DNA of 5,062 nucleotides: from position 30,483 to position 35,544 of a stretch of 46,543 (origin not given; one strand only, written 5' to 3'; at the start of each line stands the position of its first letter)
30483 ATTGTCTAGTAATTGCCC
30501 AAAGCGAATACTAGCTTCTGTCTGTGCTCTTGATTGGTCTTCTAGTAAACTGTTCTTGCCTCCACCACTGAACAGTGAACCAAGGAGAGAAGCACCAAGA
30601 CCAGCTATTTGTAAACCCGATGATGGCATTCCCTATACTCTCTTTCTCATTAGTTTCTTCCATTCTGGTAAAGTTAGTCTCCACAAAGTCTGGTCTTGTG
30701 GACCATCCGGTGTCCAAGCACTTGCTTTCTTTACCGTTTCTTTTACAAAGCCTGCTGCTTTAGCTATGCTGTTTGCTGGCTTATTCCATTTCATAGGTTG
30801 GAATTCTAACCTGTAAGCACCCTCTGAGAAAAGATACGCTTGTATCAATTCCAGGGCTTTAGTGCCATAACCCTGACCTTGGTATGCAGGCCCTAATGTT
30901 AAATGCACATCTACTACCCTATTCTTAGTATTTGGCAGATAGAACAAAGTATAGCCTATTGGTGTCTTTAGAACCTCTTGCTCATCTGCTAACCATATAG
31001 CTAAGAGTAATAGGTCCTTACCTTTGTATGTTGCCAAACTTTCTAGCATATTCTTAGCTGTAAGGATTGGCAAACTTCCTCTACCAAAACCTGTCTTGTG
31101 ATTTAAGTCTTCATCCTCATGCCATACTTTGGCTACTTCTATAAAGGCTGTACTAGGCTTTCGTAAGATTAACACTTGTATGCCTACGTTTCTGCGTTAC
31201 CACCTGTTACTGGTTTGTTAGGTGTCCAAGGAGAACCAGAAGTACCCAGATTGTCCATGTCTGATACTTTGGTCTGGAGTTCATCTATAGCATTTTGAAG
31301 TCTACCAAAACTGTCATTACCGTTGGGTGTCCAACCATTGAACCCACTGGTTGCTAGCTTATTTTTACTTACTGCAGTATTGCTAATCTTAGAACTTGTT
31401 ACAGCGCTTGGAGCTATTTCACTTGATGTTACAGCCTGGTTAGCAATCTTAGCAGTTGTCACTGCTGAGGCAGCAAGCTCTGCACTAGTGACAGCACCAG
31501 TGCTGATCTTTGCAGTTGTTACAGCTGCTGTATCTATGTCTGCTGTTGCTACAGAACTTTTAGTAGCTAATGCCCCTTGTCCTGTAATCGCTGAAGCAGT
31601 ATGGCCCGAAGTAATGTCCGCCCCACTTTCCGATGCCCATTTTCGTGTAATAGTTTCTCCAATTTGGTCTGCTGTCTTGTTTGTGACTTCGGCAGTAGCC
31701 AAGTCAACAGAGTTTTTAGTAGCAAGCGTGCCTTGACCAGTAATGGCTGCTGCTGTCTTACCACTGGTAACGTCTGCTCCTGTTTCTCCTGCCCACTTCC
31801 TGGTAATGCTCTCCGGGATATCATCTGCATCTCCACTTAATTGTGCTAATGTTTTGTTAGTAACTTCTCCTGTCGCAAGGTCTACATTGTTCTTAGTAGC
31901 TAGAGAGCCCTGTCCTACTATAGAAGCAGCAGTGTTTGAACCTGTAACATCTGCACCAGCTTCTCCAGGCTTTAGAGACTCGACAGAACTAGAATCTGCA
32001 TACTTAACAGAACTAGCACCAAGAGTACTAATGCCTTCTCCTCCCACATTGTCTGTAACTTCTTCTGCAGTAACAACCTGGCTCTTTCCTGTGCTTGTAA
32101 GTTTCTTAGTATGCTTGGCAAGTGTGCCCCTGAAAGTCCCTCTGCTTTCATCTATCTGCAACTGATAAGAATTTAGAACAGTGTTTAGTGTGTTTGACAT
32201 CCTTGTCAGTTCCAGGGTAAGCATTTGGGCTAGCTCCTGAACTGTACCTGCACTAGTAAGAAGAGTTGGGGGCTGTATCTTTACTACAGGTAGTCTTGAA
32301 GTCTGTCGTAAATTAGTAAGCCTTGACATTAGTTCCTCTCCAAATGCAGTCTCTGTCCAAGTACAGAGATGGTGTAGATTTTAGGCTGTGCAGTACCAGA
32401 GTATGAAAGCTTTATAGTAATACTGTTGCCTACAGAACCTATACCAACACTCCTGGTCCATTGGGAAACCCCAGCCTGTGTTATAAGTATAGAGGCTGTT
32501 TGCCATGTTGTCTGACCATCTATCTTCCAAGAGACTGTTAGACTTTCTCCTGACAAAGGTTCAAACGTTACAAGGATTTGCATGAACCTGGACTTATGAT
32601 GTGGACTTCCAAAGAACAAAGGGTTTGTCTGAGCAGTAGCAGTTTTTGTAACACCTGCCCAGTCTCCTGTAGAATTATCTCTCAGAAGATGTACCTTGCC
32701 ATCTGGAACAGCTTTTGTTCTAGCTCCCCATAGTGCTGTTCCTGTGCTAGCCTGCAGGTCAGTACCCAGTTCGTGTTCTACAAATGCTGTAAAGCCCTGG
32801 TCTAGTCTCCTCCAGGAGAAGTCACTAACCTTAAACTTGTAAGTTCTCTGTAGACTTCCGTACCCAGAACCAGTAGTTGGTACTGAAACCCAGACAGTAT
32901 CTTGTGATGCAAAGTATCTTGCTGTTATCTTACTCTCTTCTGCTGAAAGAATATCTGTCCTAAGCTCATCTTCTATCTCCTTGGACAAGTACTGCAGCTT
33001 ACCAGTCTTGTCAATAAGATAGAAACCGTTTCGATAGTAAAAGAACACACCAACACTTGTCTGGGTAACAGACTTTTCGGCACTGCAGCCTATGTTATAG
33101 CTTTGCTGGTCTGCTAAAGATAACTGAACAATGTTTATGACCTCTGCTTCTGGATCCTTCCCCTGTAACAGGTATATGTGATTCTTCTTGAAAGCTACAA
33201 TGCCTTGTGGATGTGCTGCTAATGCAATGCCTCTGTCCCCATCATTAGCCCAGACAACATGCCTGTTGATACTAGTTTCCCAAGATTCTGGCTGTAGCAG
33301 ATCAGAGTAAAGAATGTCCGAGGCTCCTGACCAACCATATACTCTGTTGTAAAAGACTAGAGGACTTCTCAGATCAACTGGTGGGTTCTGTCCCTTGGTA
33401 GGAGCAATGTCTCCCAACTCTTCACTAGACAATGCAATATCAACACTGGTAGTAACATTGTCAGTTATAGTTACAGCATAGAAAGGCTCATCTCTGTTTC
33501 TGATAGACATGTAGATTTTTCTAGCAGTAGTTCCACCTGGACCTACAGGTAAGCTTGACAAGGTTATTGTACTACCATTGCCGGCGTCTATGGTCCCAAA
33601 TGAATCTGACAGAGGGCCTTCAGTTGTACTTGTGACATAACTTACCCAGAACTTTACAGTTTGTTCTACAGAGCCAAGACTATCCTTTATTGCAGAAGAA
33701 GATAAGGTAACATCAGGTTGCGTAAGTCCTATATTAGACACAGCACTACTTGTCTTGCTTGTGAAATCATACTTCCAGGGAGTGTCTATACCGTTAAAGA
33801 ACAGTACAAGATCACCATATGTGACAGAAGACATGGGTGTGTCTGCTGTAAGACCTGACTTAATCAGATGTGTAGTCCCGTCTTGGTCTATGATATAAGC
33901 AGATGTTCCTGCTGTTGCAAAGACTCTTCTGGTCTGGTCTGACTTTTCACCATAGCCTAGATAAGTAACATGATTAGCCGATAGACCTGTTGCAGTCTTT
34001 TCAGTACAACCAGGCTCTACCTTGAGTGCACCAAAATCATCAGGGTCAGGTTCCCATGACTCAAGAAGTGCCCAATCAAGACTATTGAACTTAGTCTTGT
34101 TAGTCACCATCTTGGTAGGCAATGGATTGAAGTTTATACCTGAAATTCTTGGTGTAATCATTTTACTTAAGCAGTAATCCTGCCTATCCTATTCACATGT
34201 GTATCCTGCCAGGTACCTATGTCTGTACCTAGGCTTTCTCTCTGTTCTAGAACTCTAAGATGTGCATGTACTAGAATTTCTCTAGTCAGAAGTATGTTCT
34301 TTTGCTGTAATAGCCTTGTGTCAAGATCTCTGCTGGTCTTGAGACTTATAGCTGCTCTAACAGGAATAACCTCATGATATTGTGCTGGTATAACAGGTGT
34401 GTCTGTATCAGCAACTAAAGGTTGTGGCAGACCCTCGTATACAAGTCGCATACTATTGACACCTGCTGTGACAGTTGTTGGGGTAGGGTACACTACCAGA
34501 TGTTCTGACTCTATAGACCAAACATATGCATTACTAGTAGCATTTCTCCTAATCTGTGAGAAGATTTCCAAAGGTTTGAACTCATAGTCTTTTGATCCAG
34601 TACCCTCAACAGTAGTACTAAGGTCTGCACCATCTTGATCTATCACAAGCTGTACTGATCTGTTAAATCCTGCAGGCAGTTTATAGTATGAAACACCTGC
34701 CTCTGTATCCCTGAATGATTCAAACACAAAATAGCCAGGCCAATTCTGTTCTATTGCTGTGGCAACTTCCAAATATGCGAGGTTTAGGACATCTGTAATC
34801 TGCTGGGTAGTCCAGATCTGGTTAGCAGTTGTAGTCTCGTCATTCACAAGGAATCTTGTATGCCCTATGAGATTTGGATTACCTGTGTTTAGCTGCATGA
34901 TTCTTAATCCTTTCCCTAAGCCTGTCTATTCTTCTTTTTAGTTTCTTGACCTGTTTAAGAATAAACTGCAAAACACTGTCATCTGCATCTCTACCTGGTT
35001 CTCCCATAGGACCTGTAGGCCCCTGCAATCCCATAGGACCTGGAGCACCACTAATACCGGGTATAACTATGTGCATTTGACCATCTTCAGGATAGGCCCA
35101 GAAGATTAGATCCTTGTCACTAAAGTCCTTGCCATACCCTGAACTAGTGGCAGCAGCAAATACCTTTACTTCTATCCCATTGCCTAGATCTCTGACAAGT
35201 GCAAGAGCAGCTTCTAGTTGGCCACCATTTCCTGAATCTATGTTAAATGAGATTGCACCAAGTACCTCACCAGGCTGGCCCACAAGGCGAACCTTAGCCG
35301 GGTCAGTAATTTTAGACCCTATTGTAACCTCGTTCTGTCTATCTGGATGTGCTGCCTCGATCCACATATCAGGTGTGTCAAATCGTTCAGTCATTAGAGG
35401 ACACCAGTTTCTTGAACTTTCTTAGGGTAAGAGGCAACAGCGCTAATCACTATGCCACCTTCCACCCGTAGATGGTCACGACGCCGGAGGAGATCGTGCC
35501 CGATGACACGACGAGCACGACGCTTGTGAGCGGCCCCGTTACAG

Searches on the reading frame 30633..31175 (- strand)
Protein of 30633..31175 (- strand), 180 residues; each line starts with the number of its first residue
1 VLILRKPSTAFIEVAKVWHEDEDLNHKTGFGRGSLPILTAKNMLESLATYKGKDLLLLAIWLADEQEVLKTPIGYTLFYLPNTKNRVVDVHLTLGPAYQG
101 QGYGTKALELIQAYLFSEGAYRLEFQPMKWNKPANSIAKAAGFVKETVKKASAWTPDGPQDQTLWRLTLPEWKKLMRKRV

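Call 43: search_protein_families(library=phrogs, proteins=[window:30633-31175:-], max_evalue=0.001)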
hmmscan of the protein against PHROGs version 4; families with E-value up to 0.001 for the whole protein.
window:30633-31175:- (180 aa): 1 family
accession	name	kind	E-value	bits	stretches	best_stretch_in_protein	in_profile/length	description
phrog_1249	-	other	1.4e-07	32.4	1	71-174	69-179/180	acetyltransferase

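Call 44: search_protein_families(library=pfam, proteins=[window:30633-31175:-], max_evalue=0.01)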
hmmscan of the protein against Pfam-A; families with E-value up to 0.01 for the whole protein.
window:30633-31175:- (180 aa): 5 families
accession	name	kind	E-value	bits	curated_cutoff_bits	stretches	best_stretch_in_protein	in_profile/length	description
PF13302.13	Acetyltransf_3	-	1.7e-10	42.2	25.4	1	2-144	2-138/138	Acetyltransferase (GNAT) domain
PF00583.31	Acetyltransf_1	-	3.8e-10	40.5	20.7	1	61-143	36-116/116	Acetyltransferase (GNAT) family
PF13523.12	Acetyltransf_8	-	0.0002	21.4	27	1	14-146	18-140/145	Acetyltransferase (GNAT) domain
PF13508.13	Acetyltransf_7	-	0.002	18.9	27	1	60-143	5-82/84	Acetyltransferase (GNAT) domain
PF13718.12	GNAT_acetyltr_2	-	0.0047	16.8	24.6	1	90-124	100-134/229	GNAT acetyltransferase 2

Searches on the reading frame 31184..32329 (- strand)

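Call 43: search_protein_families(library=phrogs, proteins=[window:31184-32329:-], max_evalue=0.001)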
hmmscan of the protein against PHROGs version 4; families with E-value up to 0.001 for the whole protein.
window:31184-32329:- (381 aa): 6 families
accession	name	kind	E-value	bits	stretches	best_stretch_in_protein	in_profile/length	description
phrog_28766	-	tail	1.9e-08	34.1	1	252-329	124-200/472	tail fiber protein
phrog_13518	-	unknown function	1.9e-07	30.5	1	82-328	154-395/1230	-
phrog_892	-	tail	6.9e-07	29.2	1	165-323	271-413/782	tail fiber protein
phrog_32822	-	head and packaging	9.8e-06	24.5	1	187-326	930-1065/1548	virion structural protein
phrog_7660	-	tail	7.4e-05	21.6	1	114-329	299-514/1656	tail fiber protein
phrog_26466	-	unknown function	0.00011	20.3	1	251-330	1801-1879/2337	-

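Call 44: search_protein_families(library=pfam, proteins=[window:31184-32329:-], max_evalue=0.01)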
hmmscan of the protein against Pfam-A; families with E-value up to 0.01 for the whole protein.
window:31184-32329:- (381 aa): 0 families

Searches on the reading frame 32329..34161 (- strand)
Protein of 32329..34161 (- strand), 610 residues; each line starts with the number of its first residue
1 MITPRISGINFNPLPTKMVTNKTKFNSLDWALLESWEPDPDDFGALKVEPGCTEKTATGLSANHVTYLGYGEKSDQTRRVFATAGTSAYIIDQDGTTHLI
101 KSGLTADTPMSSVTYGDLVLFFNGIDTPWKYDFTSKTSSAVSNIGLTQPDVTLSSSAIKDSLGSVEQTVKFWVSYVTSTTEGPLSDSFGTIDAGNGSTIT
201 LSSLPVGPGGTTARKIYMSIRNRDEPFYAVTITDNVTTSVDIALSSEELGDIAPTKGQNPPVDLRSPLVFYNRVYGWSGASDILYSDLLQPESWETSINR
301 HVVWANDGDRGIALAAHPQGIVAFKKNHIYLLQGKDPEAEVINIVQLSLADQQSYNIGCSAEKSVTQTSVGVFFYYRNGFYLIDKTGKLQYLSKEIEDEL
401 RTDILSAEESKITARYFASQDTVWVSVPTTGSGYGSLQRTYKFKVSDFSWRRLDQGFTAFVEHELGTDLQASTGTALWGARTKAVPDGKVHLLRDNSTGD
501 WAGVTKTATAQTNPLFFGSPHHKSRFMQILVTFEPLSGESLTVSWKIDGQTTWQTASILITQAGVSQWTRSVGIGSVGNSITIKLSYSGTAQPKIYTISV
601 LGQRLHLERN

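Call 43: search_protein_families(library=phrogs, proteins=[window:32329-34161:-], max_evalue=0.001)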
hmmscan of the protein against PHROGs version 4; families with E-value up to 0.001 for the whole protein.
window:32329-34161:- (610 aa): 2 families
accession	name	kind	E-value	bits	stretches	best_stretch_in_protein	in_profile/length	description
phrog_511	-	head and packaging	4.8e-11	42.7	1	139-388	431-676/862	internal virion protein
phrog_3287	-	head and packaging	0.00033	20.6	0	356-537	249-455/524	virion structural protein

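Call 44: search_protein_families(library=pfam, proteins=[window:32329-34161:-], max_evalue=0.01)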
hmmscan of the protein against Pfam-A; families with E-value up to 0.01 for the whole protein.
window:32329-34161:- (610 aa): 0 families

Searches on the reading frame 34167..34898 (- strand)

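Call 43: search_protein_families(library=phrogs, proteins=[window:34167-34898:-], max_evalue=0.001)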
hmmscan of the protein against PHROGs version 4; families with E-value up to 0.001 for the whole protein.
window:34167-34898:- (243 aa): 1 family
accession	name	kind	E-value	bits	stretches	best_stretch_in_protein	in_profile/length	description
phrog_10775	-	tail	2.7e-05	25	1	30-190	33-196/237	tail protein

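Call 44: search_protein_families(library=pfam, proteins=[window:34167-34898:-], max_evalue=0.01)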
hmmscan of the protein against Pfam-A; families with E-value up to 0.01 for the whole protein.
window:34167-34898:- (243 aa): 1 family
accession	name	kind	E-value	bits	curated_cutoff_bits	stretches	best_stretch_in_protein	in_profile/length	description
PF24175.2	SU10_adaptor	-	2.7e-14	54.5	27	1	13-190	9-163/194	SU10 adaptor protein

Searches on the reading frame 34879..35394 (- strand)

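Call 43: search_protein_families(library=phrogs, proteins=[window:34879-35394:-], max_evalue=0.001)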
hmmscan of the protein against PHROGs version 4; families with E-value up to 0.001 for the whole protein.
window:34879-35394:- (171 aa): 0 families

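Call 44: search_protein_families(library=pfam, proteins=[window:34879-35394:-], max_evalue=0.01)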
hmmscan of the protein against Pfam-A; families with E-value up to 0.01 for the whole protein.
window:34879-35394:- (171 aa): 1 family
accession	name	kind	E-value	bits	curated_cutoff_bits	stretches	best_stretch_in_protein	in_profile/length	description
PF01391.23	Collagen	-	0.0015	18.7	27.2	1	113-134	34-55/60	Collagen triple helix repeat (20 copies)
